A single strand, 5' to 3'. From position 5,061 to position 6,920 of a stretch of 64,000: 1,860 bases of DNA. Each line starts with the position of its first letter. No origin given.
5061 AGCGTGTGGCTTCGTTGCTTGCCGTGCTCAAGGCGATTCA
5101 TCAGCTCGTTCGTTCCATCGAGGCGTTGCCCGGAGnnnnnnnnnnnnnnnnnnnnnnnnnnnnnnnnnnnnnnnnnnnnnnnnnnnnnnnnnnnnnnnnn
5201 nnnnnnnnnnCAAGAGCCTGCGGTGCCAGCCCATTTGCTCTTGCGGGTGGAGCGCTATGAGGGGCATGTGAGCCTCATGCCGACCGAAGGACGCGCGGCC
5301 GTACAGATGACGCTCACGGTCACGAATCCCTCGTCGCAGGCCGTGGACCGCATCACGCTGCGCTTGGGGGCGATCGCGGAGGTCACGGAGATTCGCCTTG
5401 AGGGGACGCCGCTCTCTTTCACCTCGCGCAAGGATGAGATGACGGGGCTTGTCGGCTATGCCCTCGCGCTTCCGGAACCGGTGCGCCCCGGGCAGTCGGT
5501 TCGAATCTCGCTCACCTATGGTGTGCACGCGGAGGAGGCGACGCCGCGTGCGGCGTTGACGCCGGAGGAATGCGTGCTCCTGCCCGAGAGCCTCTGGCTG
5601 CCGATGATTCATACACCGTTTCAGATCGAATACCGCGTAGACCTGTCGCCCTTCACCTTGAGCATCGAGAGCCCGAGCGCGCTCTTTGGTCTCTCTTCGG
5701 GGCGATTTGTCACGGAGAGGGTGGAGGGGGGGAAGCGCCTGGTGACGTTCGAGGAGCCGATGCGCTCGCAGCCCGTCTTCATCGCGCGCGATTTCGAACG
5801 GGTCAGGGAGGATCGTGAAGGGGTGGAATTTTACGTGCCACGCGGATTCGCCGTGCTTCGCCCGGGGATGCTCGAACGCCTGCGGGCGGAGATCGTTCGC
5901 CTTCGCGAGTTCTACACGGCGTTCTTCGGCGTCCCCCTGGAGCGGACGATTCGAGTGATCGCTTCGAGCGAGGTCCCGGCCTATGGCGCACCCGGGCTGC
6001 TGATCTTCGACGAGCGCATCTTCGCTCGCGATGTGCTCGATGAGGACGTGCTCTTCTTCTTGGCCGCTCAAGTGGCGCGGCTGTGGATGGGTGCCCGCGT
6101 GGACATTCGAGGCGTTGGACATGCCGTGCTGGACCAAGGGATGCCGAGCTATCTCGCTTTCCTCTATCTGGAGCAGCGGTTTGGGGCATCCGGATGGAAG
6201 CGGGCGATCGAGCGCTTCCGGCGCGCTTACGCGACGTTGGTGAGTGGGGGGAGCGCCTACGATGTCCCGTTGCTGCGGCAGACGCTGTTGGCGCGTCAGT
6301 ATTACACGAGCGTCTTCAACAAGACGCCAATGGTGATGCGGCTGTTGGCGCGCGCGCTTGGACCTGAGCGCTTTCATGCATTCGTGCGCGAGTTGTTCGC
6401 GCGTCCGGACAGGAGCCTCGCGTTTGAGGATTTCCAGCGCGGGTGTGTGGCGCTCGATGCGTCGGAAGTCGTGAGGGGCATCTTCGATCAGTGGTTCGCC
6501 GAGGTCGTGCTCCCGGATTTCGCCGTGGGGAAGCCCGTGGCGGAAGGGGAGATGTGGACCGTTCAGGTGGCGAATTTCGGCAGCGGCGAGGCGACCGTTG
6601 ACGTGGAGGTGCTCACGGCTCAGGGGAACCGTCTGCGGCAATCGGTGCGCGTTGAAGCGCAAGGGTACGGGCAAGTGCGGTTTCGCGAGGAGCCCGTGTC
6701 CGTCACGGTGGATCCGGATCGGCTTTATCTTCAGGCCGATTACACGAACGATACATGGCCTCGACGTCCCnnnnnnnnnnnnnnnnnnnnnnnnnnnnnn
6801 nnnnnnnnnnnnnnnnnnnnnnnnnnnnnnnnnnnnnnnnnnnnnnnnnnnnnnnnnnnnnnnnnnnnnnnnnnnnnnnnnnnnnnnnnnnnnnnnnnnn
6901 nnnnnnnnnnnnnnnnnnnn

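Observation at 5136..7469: Catalytically dead M1-aminopeptidase homologue with TPR tail inserted between kdsA and kdsC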

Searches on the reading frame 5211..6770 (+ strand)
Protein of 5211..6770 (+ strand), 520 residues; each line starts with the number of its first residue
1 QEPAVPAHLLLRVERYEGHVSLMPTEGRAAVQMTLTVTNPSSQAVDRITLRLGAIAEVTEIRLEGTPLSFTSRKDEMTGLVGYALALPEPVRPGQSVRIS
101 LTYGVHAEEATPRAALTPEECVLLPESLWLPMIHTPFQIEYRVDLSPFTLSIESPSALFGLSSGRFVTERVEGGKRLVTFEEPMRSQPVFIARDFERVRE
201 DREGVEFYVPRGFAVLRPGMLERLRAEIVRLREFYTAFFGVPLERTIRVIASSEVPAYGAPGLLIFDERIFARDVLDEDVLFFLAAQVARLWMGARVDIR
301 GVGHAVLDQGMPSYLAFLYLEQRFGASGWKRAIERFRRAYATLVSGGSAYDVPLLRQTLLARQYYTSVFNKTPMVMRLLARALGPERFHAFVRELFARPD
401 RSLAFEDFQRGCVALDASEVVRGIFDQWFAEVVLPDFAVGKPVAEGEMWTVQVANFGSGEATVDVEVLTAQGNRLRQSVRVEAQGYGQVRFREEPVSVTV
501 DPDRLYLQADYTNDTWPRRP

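Call 25: search_solved_structures(query=A2, max_evalue=1, show_alignments=2)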
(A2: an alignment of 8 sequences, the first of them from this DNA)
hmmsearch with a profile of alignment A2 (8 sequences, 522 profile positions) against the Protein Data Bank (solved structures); distinct sequences matched with E-value up to 1: 21.
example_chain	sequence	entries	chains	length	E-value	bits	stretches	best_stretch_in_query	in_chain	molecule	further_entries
5dll_A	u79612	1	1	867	4e-05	25.5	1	341-439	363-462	Aminopeptidase N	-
4xn7_A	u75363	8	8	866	0.00062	21.6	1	195-439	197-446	Aminopeptidase N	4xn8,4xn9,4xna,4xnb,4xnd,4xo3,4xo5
2dq6_A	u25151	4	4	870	0.00063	21.6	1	195-439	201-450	Aminopeptidase N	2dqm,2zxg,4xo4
3puu_A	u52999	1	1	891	0.00064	21.5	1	195-439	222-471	Aminopeptidase N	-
2hpo_A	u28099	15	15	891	0.00066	21.5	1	195-439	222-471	Aminopeptidase N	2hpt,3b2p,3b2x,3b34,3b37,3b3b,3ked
5yq1_A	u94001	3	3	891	0.00066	21.5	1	195-439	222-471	Aminopeptidase N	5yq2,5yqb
5yo1_A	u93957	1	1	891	0.00076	21.3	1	195-439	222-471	Aminopeptidase N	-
30ff_DB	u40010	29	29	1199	0.00084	21.2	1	140-412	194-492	Transcription initiation factor TFIID subunit 2 | Transcription initiation factor TFIID subunit 2, TAF2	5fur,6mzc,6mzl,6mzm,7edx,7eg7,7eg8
4xmu_A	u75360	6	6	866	0.001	20.9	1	195-439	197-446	Aminopeptidase N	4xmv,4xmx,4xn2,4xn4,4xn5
4xmt_A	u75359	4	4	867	0.001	20.9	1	195-439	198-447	Aminopeptidase N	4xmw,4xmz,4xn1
5zi5_A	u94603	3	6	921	0.0022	19.8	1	284-440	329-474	Aminopeptidase N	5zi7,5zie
6a8z_A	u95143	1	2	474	0.0069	18.1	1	82-183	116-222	Zinc metalloprotease, putative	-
6iff_A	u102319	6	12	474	0.0079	17.9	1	82-183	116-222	Zinc metalloprotease | Zinc metalloprotease, putative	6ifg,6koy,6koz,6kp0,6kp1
4qme_A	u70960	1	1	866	0.0096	17.7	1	288-418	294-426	Aminopeptidase N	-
2gtq_A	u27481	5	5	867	0.0096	17.7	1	288-418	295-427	aminopeptidase N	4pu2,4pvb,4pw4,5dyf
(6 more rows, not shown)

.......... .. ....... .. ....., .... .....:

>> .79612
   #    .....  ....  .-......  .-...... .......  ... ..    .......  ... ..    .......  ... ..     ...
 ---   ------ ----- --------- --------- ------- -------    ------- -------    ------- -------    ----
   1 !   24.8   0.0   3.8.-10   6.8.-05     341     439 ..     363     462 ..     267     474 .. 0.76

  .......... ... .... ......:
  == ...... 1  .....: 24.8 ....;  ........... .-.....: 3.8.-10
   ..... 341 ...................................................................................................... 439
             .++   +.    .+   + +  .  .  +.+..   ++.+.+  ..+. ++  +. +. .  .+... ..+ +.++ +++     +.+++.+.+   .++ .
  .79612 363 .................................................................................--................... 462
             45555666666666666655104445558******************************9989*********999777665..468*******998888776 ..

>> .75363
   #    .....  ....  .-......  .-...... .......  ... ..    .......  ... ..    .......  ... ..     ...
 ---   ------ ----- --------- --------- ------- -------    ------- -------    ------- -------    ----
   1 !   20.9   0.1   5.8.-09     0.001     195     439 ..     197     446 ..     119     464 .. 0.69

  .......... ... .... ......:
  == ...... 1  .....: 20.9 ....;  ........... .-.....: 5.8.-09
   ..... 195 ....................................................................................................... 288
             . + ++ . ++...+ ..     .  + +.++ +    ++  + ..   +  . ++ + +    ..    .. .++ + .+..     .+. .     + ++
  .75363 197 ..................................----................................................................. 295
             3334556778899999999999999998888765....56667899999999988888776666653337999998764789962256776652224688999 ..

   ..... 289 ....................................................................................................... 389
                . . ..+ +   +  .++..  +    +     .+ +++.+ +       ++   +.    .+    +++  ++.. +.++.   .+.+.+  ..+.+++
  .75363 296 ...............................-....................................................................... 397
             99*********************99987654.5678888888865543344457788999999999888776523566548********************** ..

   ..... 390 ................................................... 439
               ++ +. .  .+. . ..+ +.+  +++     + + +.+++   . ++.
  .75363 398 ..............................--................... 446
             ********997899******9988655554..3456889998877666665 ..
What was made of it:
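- Closest known: Eukaryotic M1 pseudopeptidases: TAF2. Same: TAF2 is itself hit by the family profile (E 8e-4, call 25).
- Checked: Profile hits in the PDB are M1-fold proteins: aminopeptidase N entries, TAF2, and a 474-aa putative zinc metalloprotease (call 25).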

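Call 37: search_protein_representatives(alignment_id=A2)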
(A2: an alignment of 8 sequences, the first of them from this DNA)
Query: 8 sequences, 522 profile positions. Proteins with E-value up to 0.001 (for the whole library): 3298; up to 1e-10: 490; up to 1e-30: 39. The best 150 are listed.
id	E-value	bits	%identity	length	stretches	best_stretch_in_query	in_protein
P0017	4.8e-265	896.4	-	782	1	2-522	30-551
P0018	7.7e-159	546.0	-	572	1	184-522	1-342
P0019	4.0e-119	414.9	-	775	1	11-521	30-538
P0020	1.6e-109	383.3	-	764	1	13-519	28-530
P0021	2.8e-91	323.0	-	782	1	11-517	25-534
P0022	3.2e-91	322.9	-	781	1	9-521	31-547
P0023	3.7e-87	309.4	-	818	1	12-521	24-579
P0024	2.0e-84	300.5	-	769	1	11-521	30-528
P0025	2.1e-84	300.4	-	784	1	13-522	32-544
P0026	3.8e-81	289.6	-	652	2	222-521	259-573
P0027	2.7e-79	283.5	-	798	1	9-517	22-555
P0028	5.0e-78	279.3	-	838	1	10-517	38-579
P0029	6.9e-70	252.5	-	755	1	7-520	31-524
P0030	1.6e-69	251.3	-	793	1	11-521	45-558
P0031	2.1e-67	244.3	-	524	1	11-445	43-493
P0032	9.9e-65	235.4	-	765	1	13-520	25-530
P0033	6.5e-64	232.7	-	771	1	9-522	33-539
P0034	1.1e-62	228.8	-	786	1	13-520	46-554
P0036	7.4e-61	222.7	-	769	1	11-520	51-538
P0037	1.2e-60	221.9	-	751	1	9-520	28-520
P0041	2.1e-52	194.8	-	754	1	6-520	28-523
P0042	5.4e-50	186.8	-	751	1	11-521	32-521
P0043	1.3e-48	182.2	-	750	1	11-521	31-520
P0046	3.8e-43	164.2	-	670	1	8-521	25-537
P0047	3.7e-37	144.5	-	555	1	29-518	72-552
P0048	2.2e-35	138.6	-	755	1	7-522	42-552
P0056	1.5e-30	122.7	-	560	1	38-517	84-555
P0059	3.5e-29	118.1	-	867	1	10-519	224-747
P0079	3.2e-23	98.5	-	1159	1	149-510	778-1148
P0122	1.3e-19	86.6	-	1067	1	11-505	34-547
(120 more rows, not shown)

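Call 40: find_encoding_contigs(protein=P0019, flank=6000, max_places=2)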
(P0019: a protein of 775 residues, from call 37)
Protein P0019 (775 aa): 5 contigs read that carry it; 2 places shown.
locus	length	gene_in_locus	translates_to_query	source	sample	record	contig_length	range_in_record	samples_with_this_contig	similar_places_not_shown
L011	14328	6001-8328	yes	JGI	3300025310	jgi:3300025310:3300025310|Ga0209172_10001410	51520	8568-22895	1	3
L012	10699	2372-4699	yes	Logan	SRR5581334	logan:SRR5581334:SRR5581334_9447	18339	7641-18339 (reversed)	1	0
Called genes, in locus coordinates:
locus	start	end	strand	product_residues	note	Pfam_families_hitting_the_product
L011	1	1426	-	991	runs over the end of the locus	PF13620:CarboxypepD_reg, PF13715:CarbopepD_reg_2 (faint), PF25183:OMP_b-brl_4, PF00593:TonB_dep_Rec_b-barrel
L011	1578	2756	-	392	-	PF25077:DUF7800 (weak), PF00149:Metallophos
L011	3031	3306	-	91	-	PF05016:ParE_toxin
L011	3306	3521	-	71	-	-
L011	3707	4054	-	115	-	PF01934:HepT-like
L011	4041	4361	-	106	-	PF01909:NTP_transf_2, PF18765:Polbeta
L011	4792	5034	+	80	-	-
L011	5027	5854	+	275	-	PF00793:DAHP_synth_1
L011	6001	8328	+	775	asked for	PF13424:TPR_12 (faint), PF00515:TPR_1 (faint), PF07719:TPR_2 (faint), PF13181:TPR_8 (faint), PF13432:TPR_16 (weak), PF14559:TPR_19 (weak)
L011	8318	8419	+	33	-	-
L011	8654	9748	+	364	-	PF00933:Glyco_hydro_3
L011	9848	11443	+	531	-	PF00496:SBP_bac_5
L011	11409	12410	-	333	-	PF06267:DUF1028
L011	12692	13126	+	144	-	-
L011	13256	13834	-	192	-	PF03848:TehB, PF13489:Methyltransf_23 (weak), PF13847:Methyltransf_31, PF08241:Methyltransf_11, PF13649:Methyltransf_25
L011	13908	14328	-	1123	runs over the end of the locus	PF13493:DUF4118, PF00989:PAS, PF08447:PAS_3, PF08448:PAS_4, PF00989:PAS, PF08448:PAS_4, PF13188:PAS_8, PF13426:PAS_9, +9 more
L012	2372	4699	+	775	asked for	PF13424:TPR_12 (faint), PF00515:TPR_1 (faint), PF07719:TPR_2 (faint), PF13181:TPR_8 (faint), PF13432:TPR_16 (weak), PF14559:TPR_19 (weak)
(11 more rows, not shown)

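Call 42: find_encoding_contigs(protein=P0021, flank=5000, max_places=1)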
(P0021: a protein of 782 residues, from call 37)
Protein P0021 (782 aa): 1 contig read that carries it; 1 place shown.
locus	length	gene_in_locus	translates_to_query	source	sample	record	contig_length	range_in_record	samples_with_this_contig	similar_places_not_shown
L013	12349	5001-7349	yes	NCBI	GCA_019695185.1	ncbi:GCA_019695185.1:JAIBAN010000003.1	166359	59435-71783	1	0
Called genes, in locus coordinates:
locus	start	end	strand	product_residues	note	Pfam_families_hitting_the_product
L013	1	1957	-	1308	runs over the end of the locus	PF02811:PHP, PF07733:DNA_pol3_alpha, PF17657:DNA_pol3_finger, PF14890:Intein_splicing, PF14528:LAGLIDADG_3, PF17657:DNA_pol3_finger, PF14890:Intein_splicing (weak)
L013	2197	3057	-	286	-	-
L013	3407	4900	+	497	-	PF02789:Peptidase_M17_N, PF00883:Peptidase_M17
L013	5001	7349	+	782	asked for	PF07719:TPR_2 (faint), PF14559:TPR_19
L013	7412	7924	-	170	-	PF13622:4HBT_3 (weak), PF03061:4HBT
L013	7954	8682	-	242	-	PF19583:ODP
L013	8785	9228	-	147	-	PF15956:DUF4760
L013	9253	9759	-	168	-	PF01243:PNPOx_N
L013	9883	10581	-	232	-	PF13279:4HBT_2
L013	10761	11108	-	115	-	-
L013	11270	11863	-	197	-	PF00440:TetR_N, PF16925:TetR_C_13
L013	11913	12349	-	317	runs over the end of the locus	PF08331:QueG_DUF1730, PF13187:Fer4_9 (faint), PF00037:Fer4 (faint), PF12838:Fer4_7 (faint), PF13484:Fer4_16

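Call 43: find_encoding_contigs(protein=P0024, flank=5000, max_places=1)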
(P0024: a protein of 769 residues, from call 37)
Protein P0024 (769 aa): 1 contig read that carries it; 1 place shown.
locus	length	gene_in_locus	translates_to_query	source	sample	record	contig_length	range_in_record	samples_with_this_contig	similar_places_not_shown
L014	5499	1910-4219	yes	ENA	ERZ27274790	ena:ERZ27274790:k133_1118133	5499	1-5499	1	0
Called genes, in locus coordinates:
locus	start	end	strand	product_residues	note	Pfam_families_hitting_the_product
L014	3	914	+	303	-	?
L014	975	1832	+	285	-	PF00793:DAHP_synth_1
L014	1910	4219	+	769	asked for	PF00515:TPR_1 (faint), PF07719:TPR_2 (faint), PF13414:TPR_11 (faint), PF13424:TPR_12 (faint), PF14559:TPR_19 (weak)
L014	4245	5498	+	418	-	PF00266:Aminotran_5, PF00155:Aminotran_1_2 (weak), PF01053:Cys_Met_Meta_PP, PF01041:DegT_DnrJ_EryC1 (weak), PF00266:Aminotran_5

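Call 44: find_encoding_contigs(protein=P0029, flank=5000, max_places=1)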
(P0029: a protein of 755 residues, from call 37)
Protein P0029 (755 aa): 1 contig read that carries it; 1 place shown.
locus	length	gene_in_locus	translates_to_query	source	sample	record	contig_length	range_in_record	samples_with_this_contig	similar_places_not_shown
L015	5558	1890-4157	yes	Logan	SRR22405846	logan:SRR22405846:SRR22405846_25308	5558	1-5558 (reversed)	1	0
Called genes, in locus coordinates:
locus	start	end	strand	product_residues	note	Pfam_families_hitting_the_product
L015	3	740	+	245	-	?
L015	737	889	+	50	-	PF03683:UPF0175 (weak)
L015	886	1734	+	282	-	PF08816:Ivy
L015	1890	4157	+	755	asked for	PF01433:Peptidase_M1 (weak), PF07719:TPR_2 (faint), PF13432:TPR_16 (faint), PF14559:TPR_19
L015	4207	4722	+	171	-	PF00702:Hydrolase (weak), PF08282:Hydrolase_3 (weak)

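Call 45: find_encoding_contigs(protein=P0033, flank=5000, max_places=1)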
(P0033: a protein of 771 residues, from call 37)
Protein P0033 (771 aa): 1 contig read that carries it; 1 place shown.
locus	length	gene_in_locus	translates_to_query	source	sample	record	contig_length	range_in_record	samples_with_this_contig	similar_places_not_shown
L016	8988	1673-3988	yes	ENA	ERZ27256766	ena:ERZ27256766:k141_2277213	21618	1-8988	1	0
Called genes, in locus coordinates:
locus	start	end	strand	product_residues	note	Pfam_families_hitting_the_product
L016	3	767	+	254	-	?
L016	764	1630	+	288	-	PF00793:DAHP_synth_1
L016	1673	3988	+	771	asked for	PF14559:TPR_19 (weak), PF13432:TPR_16 (weak)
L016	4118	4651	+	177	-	PF00702:Hydrolase (weak), PF08282:Hydrolase_3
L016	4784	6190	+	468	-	PF03415:Peptidase_C11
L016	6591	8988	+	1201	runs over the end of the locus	PF14938:SNAP (faint), PF00515:TPR_1 (faint), PF07719:TPR_2 (faint), PF13176:TPR_7 (faint), PF13424:TPR_12, PF17874:TPR_MalT, PF13424:TPR_12, PF12770:CHAT, +2 more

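Call 48: search_protein_families(library=pfam, proteins=[P0046, P0047, P0048, P0056, P0059, P0079, P0019, P0029, P0033, P0122], max_evalue=0.001)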
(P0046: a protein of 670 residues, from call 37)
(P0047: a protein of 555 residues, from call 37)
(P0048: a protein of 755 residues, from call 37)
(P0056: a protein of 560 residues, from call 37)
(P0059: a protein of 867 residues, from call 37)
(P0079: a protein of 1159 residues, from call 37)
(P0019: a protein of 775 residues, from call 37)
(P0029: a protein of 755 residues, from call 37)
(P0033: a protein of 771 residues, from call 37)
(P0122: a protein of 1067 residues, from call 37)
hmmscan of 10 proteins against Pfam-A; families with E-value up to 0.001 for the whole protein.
P0046 (670 aa): 2 families
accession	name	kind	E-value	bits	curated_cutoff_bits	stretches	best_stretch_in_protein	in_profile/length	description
PF01433.26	Peptidase_M1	-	3.2e-07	30.6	27.7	1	298-426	66-207/218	Peptidase family M1 domain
PF13432.12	TPR_16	-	0.0008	20.3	32.7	1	544-603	1-60/65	Tetratricopeptide repeat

P0047 (555 aa): 1 family
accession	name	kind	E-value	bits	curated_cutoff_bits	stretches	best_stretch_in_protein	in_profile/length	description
PF01433.26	Peptidase_M1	-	3.9e-18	66.3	27.7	1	281-458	38-218/218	Peptidase family M1 domain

P0048 (755 aa): 2 families
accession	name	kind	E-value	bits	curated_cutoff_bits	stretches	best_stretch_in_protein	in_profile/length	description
PF01433.26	Peptidase_M1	-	1.7e-12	47.8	27.7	1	316-454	69-214/218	Peptidase family M1 domain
PF13620.12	CarboxypepD_reg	-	6.5e-06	26.8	32.3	1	559-634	6-77/82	Carboxypeptidase regulatory-like domain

P0056 (560 aa): 1 family
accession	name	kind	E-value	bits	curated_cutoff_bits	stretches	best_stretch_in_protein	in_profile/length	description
PF01433.26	Peptidase_M1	-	8.6e-15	55.4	27.7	1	318-462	69-218/218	Peptidase family M1 domain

P0059 (867 aa): 0 families

P0079 (1159 aa): 3 families
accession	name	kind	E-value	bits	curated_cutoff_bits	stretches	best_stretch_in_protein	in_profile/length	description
PF01433.26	Peptidase_M1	-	5.5e-12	46.2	27.7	1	901-1045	59-205/218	Peptidase family M1 domain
PF12698.13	ABC2_membrane_3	-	7.7e-10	38.8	31.6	1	56-221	151-306/347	ABC-2 family transporter protein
PF13346.12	ABC2_membrane_5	-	7.7e-07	29.3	25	0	358-497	22-161/205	ABC-2 family transporter protein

P0019 (775 aa): 7 families
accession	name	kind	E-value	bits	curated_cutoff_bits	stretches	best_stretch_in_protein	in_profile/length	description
PF07719.23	TPR_2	-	1.8e-11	43.7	27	0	545-574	5-34/34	Tetratricopeptide repeat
PF14559.12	TPR_19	-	1.2e-06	29.2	25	1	555-607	5-57/68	Tetratricopeptide repeat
PF13432.12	TPR_16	-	1.5e-06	29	32.7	1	545-607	1-63/65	Tetratricopeptide repeat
PF13181.12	TPR_8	-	2.2e-06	27.8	25.7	0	580-606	6-32/34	Tetratricopeptide repeat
PF13424.12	TPR_12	-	9.8e-06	26.1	30.1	1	580-640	8-72/77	Tetratricopeptide repeat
PF00515.34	TPR_1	-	1.2e-05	25.4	27.8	0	581-606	7-32/34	Tetratricopeptide repeat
PF13414.12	TPR_11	-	0.00052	20.1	26.8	0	582-606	1-25/42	TPR repeat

P0029 (755 aa): 4 families
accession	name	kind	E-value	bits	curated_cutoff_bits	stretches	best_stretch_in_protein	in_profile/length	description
PF14559.12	TPR_19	-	2.6e-10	40.9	25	1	539-592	2-55/68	Tetratricopeptide repeat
PF13432.12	TPR_16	-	3.4e-08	34.2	32.7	2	537-590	6-59/65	Tetratricopeptide repeat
PF07719.23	TPR_2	-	4.7e-06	26.8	27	0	602-632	3-33/34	Tetratricopeptide repeat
PF01433.26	Peptidase_M1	-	5e-06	26.7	27.7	1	280-414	51-192/218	Peptidase family M1 domain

P0033 (771 aa): 2 families
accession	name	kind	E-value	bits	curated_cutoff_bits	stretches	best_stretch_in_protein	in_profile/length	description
PF13432.12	TPR_16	-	4.4e-07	30.7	32.7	1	580-644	3-63/65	Tetratricopeptide repeat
PF14559.12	TPR_19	-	1.7e-05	25.5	25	1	554-602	5-53/68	Tetratricopeptide repeat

P0122 (1067 aa): 9 families
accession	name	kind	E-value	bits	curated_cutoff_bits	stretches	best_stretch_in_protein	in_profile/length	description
PF12796.13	Ank_2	-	6.7e-54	180.9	27.3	4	881-970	1-88/90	Ankyrin repeats (3 copies)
PF00023.36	Ank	-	3.4e-39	131.1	21.1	2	910-940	2-32/33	Ankyrin repeat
PF13637.12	Ank_4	-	8.4e-28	96.2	22.7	4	914-955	1-42/50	Ankyrin repeats (many copies)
PF13606.12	Ank_3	-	5.7e-27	90.9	22.3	1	910-937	2-29/30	Ankyrin repeat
PF13857.12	Ank_5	-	3e-25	88.5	27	2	896-950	1-56/56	Ankyrin repeats (many copies)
PF24521.3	Ank_KRIT1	-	1e-14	55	80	1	878-945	47-120/149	KRIT1 ankyrin-repeats domain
PF01433.26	Peptidase_M1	-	7.4e-13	49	27.7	1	315-464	65-215/218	Peptidase family M1 domain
PF23745.1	ANK_LRRK2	-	4.8e-07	30.1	27.5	0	885-962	39-113/130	LRRK2 ANK repeat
PF13181.12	TPR_8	-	0.00065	20.1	25.7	0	576-604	3-31/34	Tetratricopeptide repeat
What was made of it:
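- On Peptidase family M1 (Pfam PF01433 / MEROPS M1): Homology is nevertheless supported transitively: the X-family profile hits P0046-P0048, P0056, P0079 and P0122 at E 4e-43 to 1e-19, and these pass the Pfam cutoff (calls 37, 48).
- Closest known: HEXXH-bearing M1-like proteins of environmental bacteria. Different: They keep HEXXH, the x-E-[GA] third ligand and the Tyr, and they pass Pfam Peptidase_M1 cutoffs (call 48).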

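Call 49: find_encoding_contigs(protein=P0046, flank=5000, max_places=1)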
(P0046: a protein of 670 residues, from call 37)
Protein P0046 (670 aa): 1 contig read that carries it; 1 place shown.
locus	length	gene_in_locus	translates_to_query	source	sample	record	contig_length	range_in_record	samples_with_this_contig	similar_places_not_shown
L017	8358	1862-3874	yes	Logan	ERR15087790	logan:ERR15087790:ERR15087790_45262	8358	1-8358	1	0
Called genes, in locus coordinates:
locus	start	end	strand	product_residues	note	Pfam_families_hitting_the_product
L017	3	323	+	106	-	?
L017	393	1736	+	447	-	PF05496:RuvB_N, PF13173:AAA_14 (weak), PF13191:AAA_16 (faint), PF00004:AAA, PF07728:AAA_5 (weak), PF16193:AAA_assoc_2, PF12002:MgsA_C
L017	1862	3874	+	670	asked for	PF01433:Peptidase_M1 (weak)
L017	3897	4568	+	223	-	PF05711:TylF, PF13578:Methyltransf_24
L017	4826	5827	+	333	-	PF00890:FAD_binding_2 (faint), PF01266:DAO (faint), PF01494:FAD_binding_3 (faint), PF03486:HI0933_like (faint), PF07992:Pyr_redox_2, PF13738:Pyr_redox_3, PF13434:Lys_Orn_oxgnase (weak), PF00070:Pyr_redox, +3 more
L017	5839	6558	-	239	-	PF05157:MshEN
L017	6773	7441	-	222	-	-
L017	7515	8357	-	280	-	?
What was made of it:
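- Closest known: HEXXH-bearing M1-like proteins of environmental bacteria. Different: The one locus examined has no kds neighbours (call 49).
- An HEXXH-bearing relative (P0046) is not near any kds gene (call 49). The active relative examined lacks the link (call 49).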
